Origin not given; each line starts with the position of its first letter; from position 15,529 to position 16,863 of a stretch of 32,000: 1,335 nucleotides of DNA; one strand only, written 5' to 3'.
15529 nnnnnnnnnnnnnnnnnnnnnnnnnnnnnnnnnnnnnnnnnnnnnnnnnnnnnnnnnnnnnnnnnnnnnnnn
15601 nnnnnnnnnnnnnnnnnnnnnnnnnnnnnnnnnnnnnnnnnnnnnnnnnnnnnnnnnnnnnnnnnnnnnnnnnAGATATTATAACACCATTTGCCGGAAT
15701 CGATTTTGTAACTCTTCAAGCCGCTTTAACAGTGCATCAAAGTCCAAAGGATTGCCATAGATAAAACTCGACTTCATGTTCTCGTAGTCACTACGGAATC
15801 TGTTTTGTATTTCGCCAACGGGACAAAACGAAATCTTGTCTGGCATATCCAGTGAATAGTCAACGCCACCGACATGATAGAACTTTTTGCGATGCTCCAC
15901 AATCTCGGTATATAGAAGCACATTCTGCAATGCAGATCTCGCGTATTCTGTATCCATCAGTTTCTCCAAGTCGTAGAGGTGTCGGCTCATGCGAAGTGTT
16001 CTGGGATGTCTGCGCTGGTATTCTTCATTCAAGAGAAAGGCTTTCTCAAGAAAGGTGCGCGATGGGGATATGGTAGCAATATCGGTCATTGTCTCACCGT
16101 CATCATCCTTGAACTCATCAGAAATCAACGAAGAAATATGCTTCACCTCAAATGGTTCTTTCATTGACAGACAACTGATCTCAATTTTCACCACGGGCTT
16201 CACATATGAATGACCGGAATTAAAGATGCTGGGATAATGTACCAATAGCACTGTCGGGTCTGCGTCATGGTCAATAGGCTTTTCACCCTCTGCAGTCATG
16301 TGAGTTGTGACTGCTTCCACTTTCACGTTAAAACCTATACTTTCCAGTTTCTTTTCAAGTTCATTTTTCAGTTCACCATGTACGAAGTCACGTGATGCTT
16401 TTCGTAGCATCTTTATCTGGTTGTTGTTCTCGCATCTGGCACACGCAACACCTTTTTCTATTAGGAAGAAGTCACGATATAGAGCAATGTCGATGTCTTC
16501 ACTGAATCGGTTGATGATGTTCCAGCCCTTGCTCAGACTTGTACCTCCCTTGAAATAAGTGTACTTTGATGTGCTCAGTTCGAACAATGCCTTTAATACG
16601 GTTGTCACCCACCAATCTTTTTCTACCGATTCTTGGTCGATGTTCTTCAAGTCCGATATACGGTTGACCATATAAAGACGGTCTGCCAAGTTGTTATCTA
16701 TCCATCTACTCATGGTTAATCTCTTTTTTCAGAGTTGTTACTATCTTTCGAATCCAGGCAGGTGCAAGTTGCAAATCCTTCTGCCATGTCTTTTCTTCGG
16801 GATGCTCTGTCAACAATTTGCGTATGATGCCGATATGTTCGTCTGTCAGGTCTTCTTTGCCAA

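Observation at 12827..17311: AbiEi-AbiEii fused into one operon with a 948-aa AEP-primase/helicase/PLD-like gene: candidate undescribed three-component defence system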

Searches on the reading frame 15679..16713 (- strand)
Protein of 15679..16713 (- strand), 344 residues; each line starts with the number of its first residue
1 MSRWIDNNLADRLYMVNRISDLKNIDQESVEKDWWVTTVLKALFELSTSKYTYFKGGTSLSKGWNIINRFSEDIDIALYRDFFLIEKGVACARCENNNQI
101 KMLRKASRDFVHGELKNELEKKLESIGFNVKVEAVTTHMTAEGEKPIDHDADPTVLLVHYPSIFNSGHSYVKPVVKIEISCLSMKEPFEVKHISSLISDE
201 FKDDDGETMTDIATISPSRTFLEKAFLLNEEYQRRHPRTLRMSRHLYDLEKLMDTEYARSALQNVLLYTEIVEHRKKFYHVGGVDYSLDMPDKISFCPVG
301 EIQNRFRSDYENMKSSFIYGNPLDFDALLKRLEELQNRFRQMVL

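Call 3: search_protein_families(library=pfam, proteins=[window:15679-16713:-], max_evalue=0.01)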
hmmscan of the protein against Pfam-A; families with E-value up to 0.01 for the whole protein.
window:15679-16713:- (344 aa): 1 family
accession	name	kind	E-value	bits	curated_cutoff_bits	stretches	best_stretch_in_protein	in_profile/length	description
PF08843.17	AbiEii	-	1.1e-31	111.1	22.5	1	45-330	8-237/238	Nucleotidyl transferase AbiEii toxin, Type IV TA system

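Call 4: search_protein_families(library=padloc, proteins=[window:15679-16713:-], max_evalue=0.01)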
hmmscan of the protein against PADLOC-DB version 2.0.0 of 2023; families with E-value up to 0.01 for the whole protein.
window:15679-16713:- (344 aa): 17 families
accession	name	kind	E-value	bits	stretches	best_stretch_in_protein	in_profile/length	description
PDLC02289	AbiEii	-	1.3e-96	321.7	1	1-342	3-303/309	AbiEii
PDLC02292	AbiEii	-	1.8e-45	153.9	1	16-337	14-282/283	AbiEii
PDLC02315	AbiEii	-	6.5e-33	112.4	1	24-342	30-346/352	AbiEii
PDLC02297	AbiEii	-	3e-29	100.3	1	15-276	7-240/307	AbiEii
PDLC02302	AbiEii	-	5.1e-27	93.1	1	19-341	16-311/313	AbiEii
PDLC02316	AbiEii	-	8.4e-26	89.1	2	15-81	13-79/314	AbiEii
PDLC02322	AbiEii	-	2.7e-21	74.4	1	24-334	24-317/324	AbiEii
PDLC02304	AbiEii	-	4.8e-15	54.2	1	16-259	7-194/260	AbiEii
PDLC02323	AbiEii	-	9.4e-08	29.9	1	25-78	14-65/248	AbiEii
PDLC02303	AbiEii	-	1.7e-07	28.9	1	25-77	15-66/249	AbiEii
PDLC02321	AbiEii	-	1.2e-05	23.1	1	16-78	10-69/296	AbiEii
PDLC02317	AbiEii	-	1.8e-05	21.9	1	23-80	14-72/396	AbiEii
PDLC02293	AbiEii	-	2e-05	22.2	1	21-79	11-68/270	AbiEii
PDLC02299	AbiEii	-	2.2e-05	22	1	14-78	11-72/344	AbiEii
PDLC02294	AbiEii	-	2.4e-05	22.3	1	26-78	18-72/260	AbiEii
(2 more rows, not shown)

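Call 5: search_protein_families(library=ncbifam, proteins=[window:15679-16713:-], max_evalue=0.01)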
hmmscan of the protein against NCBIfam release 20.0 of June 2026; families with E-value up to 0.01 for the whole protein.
window:15679-16713:- (344 aa): 2 families
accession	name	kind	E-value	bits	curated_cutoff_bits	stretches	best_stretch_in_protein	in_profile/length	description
TIGR03636.1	uL23_arch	equivalog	0.0013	19.1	94.95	1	94-145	11-55/77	50S ribosomal protein L23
NF011118.0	PRK14548.1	equivalog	0.0048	17.2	82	0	115-145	33-62/84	50S ribosomal protein L23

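Call 39: search_protein_families(library=phrogs, proteins=[window:15679-16713:-], max_evalue=0.001)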
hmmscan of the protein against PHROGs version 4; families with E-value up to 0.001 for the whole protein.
window:15679-16713:- (344 aa): 1 family
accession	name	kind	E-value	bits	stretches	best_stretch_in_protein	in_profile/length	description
phrog_19731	-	unknown function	5.6e-16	59.8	1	15-334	15-309/314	-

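Call 98: find_homologous_proteins(query=window:15679-16713:-, max_evalue=1e-20)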
Query window:15679-16713:- (344 aa): 7902 proteins with E <= 1e-20 among 8000 candidates; the best 120 are listed.
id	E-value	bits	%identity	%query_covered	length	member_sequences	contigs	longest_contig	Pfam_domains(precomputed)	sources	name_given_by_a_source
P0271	7.4e-229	777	99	100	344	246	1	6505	PF08843.18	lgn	-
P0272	7.2e-199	678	86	100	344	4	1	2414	PF08843.18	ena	-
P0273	1.0e-198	678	86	99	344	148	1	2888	PF08843.18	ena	-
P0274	3.0e-197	673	85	100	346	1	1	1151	PF08843.18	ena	-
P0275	1.6e-194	664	84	99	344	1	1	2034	PF08843.18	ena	-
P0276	1.4e-193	661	89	100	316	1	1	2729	PF08843.18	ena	-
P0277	5.1e-192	656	83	99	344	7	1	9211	PF08843.18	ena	-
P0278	1.8e-186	637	78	100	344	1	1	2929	PF08843.18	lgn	-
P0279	5.7e-185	632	79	100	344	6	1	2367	PF08843.18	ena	-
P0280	6.5e-185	632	80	100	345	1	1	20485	PF08843.18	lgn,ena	-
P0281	1.3e-183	628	78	100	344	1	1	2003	PF08843.18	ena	-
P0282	1.4e-183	628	78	99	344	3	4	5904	PF08843.18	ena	-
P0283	5.1e-183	626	78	100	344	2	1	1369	PF08843.18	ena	-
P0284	3.7e-180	617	80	99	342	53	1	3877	PF08843.18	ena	-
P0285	6.6e-179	613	79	100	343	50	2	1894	PF08843.18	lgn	-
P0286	1.1e-178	612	77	99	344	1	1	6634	PF08843.18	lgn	-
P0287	2.8e-178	610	76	99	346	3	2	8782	PF08843.18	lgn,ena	-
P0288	3.5e-178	610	79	99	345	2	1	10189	PF08843.18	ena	-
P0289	4.1e-178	610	75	99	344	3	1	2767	PF08843.18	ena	-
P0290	5.0e-178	610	78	99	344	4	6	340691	PF08843.18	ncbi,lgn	-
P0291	6.8e-178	609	78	99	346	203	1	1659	PF08843.18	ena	-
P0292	2.1e-177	608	76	99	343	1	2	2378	PF08843.18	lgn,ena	-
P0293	6.5e-177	606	77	99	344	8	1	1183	PF08843.18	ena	-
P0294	7.7e-177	606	76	99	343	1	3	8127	PF08843.18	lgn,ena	-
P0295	8.0e-177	606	76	99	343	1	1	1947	PF08843.18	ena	-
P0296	1.7e-176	605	75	99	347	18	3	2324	PF08843.18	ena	-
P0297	2.6e-176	604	76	99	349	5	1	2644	PF08843.18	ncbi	-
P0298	8.6e-175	599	75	99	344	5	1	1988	PF08843.18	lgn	-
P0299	1.9e-174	598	76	100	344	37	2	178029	PF08843.18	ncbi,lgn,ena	-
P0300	4.3e-173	593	76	99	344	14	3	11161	PF08843.18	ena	-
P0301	5.1e-173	593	75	99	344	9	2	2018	PF08843.18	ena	-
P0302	5.3e-173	593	73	99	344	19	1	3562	PF08843.18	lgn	-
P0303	2.4e-172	591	75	99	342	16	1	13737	PF08843.18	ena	-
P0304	3.7e-171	587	76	99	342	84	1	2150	PF08843.18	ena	-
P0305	9.4e-171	586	74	99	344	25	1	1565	PF08843.18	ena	-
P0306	3.3e-170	584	73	99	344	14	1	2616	PF08843.18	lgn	-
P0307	9.3e-170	582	75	99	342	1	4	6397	PF08843.18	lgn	-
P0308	7.2e-168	576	75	96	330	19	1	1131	PF08843.18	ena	-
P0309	2.4e-167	574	73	100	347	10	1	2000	PF08843.18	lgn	-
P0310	8.2e-166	569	72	100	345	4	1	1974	PF08843.18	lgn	-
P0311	1.1e-165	569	74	99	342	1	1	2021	PF08843.18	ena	-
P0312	6.6e-165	566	73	99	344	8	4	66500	PF08843.18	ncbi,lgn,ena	-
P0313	1.2e-164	566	96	76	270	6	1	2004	PF08843.18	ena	-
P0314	9.0e-164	563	70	100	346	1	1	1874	PF08843.18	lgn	-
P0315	5.6e-162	557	75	99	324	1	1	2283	PF08843.18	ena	-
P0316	5.8e-162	557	73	99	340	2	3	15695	PF08843.18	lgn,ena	-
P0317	1.1e-161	556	69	100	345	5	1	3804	PF08843.18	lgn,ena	-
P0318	1.3e-158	546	70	100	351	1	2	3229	PF08843.18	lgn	-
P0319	7.1e-157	540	69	100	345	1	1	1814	PF08843.18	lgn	-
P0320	5.8e-155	534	70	99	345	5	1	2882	PF08843.18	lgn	-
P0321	1.8e-151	522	68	99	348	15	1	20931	PF08843.18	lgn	-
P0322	1.3e-150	520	70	99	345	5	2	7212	PF08843.18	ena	-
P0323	3.4e-146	505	64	99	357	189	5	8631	PF08843.18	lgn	-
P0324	3.0e-145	502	73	85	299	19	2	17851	PF08843.18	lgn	-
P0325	3.3e-141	489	61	100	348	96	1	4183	PF08843.18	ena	-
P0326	5.3e-141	488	74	84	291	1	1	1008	PF08843.18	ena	-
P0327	3.1e-135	469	61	99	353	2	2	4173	PF08843.18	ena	-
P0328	3.9e-135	469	60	99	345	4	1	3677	PF08843.18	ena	-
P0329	1.3e-134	467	60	99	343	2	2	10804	PF08843.18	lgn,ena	-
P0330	7.9e-134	464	61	99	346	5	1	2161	PF08843.18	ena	-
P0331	7.6e-133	461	60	98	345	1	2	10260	PF08843.18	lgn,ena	-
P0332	8.2e-132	458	57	98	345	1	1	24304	PF08843.18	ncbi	-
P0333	5.7e-131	455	61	99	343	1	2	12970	PF08843.18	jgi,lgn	-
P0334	6.8e-131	455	60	99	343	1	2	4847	PF08843.18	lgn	-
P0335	9.6e-130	451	60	100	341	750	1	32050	PF08843.18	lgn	-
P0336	1.1e-129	451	58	99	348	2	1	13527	PF08843.18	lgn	-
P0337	1.2e-129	451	60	99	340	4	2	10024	PF08843.18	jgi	jgi:hypothetical protein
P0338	1.9e-129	450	61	99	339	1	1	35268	PF08843.18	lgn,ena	-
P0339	3.9e-129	449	59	99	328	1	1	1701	PF08843.18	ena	-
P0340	4.3e-129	449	58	100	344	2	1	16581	PF08843.18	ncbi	-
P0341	2.2e-128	446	59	99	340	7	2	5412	PF08843.18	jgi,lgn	jgi:hypothetical protein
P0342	2.2e-128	446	60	99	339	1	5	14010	PF08843.18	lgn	-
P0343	2.5e-128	446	59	100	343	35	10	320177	PF08843.18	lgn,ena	-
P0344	5.2e-128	445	59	99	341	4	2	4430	PF08843.18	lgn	-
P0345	9.0e-128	444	59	100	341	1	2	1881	PF08843.18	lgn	-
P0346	1.0e-127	444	59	99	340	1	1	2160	PF08843.18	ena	-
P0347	1.5e-127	444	59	99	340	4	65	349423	PF08843.18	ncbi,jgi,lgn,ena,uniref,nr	ncbi:nucleotidyl transferase AbiEii/AbiGii toxin family protein [Parabacteroides sp. AF18-52]|jgi:hy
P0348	1.6e-127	444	59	99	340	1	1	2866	PF08843.18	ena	-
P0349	1.6e-127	444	60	99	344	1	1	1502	PF08843.18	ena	-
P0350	1.9e-127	443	58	100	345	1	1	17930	PF08843.18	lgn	-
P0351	1.9e-127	443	59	99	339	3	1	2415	PF08843.18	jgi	jgi:hypothetical protein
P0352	2.1e-127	443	59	99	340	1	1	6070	PF08843.18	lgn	-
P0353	2.1e-127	443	59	100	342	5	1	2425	PF08843.18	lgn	-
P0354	2.7e-127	443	59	99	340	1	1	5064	PF08843.18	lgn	-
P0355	3.2e-127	443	59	99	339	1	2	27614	PF08843.18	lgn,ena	-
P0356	4.1e-127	442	59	99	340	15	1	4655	PF08843.18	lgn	-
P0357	4.4e-127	442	59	99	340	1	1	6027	PF08843.18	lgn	-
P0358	4.5e-127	442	57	99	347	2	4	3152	PF08843.18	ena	-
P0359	5.6e-127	442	59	99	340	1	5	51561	PF08843.18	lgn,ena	-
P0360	6.0e-127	442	59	99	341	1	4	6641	PF08843.18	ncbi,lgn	-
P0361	6.3e-127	442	60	99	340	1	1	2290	PF08843.18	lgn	-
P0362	6.4e-127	442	100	58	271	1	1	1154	PF08843.18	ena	-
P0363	6.4e-127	442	59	99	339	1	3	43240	PF08843.18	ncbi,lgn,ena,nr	ncbi:MAG: nucleotidyl transferase AbiEii/AbiGii toxin family protein [Muribaculaceae bacterium]|nr:n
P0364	1.4e-126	441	60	99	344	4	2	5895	PF08843.18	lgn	-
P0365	1.6e-126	440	58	99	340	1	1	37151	PF08843.18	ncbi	-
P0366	1.9e-126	440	63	88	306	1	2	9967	PF08843.18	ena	-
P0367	2.8e-126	440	59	99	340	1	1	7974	PF08843.18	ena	-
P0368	4.1e-126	439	59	99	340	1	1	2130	PF08843.18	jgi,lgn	jgi:hypothetical protein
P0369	4.8e-126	439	58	100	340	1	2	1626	PF08843.18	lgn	-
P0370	6.5e-126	438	59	100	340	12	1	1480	PF08843.18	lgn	-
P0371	9.2e-126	438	58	99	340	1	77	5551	PF08843.18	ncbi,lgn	-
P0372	1.1e-125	438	57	99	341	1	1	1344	PF08843.18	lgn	-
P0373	1.2e-125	437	58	99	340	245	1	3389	PF08843.18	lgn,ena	-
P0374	1.3e-125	437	58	99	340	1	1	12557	PF08843.18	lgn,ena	-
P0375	1.4e-125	437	58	99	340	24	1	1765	PF08843.18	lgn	-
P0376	1.7e-125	437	58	99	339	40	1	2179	PF08843.18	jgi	jgi:hypothetical protein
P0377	2.2e-125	437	58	99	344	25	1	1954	PF08843.18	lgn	-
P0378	2.4e-125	436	58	100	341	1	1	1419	PF08843.18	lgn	-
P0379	4.1e-125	436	58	99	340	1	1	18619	PF08843.18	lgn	-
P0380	4.7e-125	436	59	99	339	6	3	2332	PF08843.18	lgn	-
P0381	6.9e-125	435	58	99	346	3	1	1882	PF08843.18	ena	-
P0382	1.1e-124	434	58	99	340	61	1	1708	PF08843.18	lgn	-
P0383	1.2e-124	434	58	99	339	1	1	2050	PF08843.18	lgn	-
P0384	1.6e-124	434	57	99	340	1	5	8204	PF08843.18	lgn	-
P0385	1.6e-124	434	58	99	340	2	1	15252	PF08843.18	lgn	-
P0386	2.4e-124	433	58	99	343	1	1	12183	PF08843.18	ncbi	-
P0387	2.6e-124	433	58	99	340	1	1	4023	PF08843.18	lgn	-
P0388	5.7e-124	432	58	99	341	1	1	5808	PF08843.18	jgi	-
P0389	6.1e-124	432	58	100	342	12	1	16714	PF08843.18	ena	-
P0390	6.1e-124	432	59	99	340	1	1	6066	PF08843.18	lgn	-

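Call 99: find_encoding_contigs(protein=P0280, flank=5000, max_places=2)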
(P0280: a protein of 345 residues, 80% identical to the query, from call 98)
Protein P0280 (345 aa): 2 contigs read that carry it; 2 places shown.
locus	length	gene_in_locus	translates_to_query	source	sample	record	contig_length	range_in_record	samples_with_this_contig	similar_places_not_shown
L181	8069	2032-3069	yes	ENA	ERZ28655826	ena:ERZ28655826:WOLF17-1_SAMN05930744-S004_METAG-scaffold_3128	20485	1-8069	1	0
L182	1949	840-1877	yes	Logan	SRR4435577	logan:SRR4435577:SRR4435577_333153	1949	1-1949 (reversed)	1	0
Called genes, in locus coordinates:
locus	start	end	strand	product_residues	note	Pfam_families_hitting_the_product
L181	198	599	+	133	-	PF19569:START_2, PF08327:AHSA1 (weak)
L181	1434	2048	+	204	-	PF19570:DUF6088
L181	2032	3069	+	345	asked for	PF08843:AbiEii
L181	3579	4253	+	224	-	-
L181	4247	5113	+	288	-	PF14326:DUF4384 (weak)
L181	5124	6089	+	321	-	-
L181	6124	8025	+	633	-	PF13306:LRR_5, PF00656:Peptidase_C14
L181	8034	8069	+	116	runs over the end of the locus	-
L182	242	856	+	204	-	PF19570:DUF6088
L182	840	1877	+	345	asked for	PF08843:AbiEii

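Call 100: find_encoding_contigs(protein=P0290, flank=5000, max_places=3)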
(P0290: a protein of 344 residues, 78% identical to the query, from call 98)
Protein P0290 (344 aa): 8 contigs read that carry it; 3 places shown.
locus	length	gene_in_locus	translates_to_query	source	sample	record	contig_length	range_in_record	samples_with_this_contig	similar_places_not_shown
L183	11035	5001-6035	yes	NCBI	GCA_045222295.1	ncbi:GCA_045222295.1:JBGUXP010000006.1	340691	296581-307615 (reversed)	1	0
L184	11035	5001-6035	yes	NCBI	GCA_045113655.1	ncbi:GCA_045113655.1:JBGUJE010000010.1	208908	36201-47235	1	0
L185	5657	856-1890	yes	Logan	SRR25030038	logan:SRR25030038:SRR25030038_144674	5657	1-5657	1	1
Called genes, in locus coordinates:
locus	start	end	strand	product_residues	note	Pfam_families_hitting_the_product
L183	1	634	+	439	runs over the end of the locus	-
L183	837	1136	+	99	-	-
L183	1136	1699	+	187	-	PF12797:Fer4_2 (faint), PF12837:Fer4_6 (faint), PF13237:Fer4_10 (weak), PF14697:Fer4_21 (weak), PF12838:Fer4_7, PF13187:Fer4_9, PF00037:Fer4 (weak), PF18998:Flg_new_2, +2 more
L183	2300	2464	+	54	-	-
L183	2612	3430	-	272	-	PF01545:Cation_efflux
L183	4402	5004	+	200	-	PF19570:DUF6088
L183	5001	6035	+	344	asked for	PF08843:AbiEii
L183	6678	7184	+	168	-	PF08212:Lipocalin_2, PF00061:Lipocalin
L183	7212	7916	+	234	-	PF00301:Rubredoxin, PF23458:DUF7130 (faint), PF02915:Rubrerythrin, PF21349:RUBY_RBDX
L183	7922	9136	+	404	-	PF02492:cobW, PF07683:CobW_C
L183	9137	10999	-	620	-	PF08800:BT4734-like_N, PF08707:PriCT_2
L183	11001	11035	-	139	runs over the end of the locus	PF08378:NERD, PF02021:UPF0102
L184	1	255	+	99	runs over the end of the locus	-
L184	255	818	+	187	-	PF12797:Fer4_2 (faint), PF12837:Fer4_6 (faint), PF13237:Fer4_10 (weak), PF14697:Fer4_21 (weak), PF12838:Fer4_7, PF13187:Fer4_9, PF00037:Fer4 (weak), PF18998:Flg_new_2, +2 more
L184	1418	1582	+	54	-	-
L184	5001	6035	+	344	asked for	PF08843:AbiEii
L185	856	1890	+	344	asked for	PF08843:AbiEii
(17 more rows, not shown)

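Call 101: find_encoding_contigs(protein=P0299, flank=5000, max_places=2)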
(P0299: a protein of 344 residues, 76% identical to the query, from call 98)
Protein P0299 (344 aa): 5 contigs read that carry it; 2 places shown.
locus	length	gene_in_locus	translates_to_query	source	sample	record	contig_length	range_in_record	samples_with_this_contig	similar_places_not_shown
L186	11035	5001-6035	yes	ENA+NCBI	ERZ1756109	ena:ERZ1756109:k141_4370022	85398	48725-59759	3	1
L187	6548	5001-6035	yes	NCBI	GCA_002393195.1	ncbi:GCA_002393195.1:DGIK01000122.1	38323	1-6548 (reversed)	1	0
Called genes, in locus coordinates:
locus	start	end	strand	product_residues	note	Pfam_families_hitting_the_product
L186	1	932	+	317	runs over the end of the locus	PF01551:Peptidase_M23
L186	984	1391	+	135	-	PF13411:MerR_1, PF00376:MerR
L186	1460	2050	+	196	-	PF19788:DUF6272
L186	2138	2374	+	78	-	PF09413:DUF2007 (weak)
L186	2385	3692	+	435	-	PF00009:GTP_EFTU (weak), PF01926:MMR_HSR1, PF02421:FeoB_N, PF04548:AIG1, PF00009:GTP_EFTU, PF01926:MMR_HSR1, PF02421:FeoB_N, PF14714:KH_dom-like, +9 more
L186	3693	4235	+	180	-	-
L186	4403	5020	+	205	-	PF19570:DUF6088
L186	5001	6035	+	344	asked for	PF08843:AbiEii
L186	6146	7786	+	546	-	PF00365:PFK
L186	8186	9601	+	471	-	PF13424:TPR_12 (faint), PF00515:TPR_1 (faint), PF07719:TPR_2 (faint), PF13174:TPR_6 (faint), PF13181:TPR_8 (faint), PF13428:TPR_14 (faint), PF23310:TPR_27 (faint), PF08238:Sel1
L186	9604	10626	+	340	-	-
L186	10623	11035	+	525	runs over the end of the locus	PF08238:Sel1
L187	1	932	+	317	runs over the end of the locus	PF01551:Peptidase_M23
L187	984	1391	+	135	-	PF13411:MerR_1, PF00376:MerR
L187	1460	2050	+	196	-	PF19788:DUF6272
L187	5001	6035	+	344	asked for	PF08843:AbiEii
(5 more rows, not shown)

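Call 102: find_encoding_contigs(protein=P0312, flank=5000, max_places=2)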
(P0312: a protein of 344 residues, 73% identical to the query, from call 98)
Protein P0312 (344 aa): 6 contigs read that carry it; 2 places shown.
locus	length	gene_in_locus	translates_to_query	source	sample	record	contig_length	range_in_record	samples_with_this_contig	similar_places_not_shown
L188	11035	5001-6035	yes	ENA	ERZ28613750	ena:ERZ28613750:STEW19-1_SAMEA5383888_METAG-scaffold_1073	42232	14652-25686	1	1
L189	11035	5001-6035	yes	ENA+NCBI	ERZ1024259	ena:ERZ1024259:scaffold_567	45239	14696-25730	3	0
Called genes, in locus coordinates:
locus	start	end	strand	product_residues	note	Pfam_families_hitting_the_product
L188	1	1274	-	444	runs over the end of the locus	PF02881:SRP54_N, PF06414:Zeta_toxin (weak), PF00448:SRP54, PF01656:CbiA (weak), PF02978:SRP_SPB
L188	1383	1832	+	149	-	PF02580:Tyr_Deacylase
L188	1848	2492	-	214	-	PF08889:WbqC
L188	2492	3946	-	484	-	PF04055:Radical_SAM, PF06968:BATS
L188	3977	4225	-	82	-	PF21699:TM1266-like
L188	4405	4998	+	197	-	PF19570:DUF6088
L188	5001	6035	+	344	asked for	PF08843:AbiEii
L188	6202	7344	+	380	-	-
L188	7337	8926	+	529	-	PF03577:Peptidase_C69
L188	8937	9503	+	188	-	PF00551:Formyl_trans_N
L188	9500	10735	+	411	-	PF07075:NamZ_N, PF20732:NamZ_C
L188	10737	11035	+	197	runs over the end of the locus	PF01569:PAP2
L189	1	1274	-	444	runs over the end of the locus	PF02881:SRP54_N, PF06414:Zeta_toxin (weak), PF00448:SRP54, PF01656:CbiA (weak), PF02978:SRP_SPB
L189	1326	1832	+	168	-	PF02580:Tyr_Deacylase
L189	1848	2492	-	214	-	PF08889:WbqC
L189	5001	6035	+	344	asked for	PF08843:AbiEii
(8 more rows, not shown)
